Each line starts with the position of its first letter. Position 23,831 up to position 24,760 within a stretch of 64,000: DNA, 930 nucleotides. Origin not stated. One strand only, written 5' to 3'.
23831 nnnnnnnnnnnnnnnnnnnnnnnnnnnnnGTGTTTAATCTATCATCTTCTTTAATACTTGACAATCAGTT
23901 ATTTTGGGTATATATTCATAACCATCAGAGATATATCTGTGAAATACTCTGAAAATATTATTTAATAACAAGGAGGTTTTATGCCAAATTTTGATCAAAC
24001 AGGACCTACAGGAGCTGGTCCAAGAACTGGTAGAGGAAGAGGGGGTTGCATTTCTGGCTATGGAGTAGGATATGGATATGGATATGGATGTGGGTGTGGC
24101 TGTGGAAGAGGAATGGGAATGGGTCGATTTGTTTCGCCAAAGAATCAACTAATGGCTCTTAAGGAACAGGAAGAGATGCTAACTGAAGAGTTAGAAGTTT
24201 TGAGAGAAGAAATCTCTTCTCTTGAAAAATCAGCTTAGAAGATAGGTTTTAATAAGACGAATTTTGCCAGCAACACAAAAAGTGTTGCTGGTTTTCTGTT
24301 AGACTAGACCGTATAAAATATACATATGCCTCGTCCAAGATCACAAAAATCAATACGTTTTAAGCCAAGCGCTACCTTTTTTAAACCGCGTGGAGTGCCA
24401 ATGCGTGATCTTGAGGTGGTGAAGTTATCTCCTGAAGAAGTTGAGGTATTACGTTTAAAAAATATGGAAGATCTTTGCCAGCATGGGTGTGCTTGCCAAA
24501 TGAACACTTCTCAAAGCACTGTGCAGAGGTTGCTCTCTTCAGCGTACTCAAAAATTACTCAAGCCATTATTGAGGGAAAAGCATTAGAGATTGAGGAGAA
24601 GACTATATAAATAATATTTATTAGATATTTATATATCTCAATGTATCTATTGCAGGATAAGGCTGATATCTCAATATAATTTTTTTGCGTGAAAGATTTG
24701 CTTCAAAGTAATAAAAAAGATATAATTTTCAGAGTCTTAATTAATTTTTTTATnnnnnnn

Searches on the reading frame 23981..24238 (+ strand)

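Call 3: search_protein_families(library=pfam, proteins=[window:23981-24238:+], max_evalue=0.1)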
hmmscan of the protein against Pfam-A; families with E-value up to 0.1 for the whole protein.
window:23981-24238:+ (85 aa): 2 families
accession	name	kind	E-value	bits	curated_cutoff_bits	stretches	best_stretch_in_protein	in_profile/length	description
PF17253.7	DUF5320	-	3.3e-15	57.5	27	1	1-81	1-92/99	Family of unknown function (DUF5320)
PF11759.13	KRTAP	-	0.087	13.8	21.1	0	19-48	17-45/59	Keratin-associated matrix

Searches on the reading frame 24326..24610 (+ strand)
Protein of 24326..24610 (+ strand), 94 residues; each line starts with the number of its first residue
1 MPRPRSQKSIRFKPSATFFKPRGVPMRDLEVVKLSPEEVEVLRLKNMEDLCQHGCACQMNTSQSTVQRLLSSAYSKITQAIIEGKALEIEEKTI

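Call 3: search_protein_families(library=pfam, proteins=[window:24326-24610:+], max_evalue=0.1)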
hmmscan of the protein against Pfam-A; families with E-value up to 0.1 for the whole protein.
window:24326-24610:+ (94 aa): 5 families
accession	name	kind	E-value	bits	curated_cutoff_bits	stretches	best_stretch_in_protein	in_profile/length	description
PF02001.22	DUF134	-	1.3e-15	58.2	27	1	3-89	6-90/98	Protein of unknown function DUF134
PF08281.18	Sigma70_r4_2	-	0.00055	20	25.7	1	33-76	10-53/54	Sigma-70, region 4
PF04545.22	Sigma70_r4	-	0.005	16.8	24.1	1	33-77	4-48/50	Sigma-70, region 4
PF07638.17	Sigma70_ECF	-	0.043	14.1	21.1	1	32-80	134-182/185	ECF sigma factor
PF00196.25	GerE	-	0.067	13.3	23.5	0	33-77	2-45/57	Bacterial regulatory proteins, luxR family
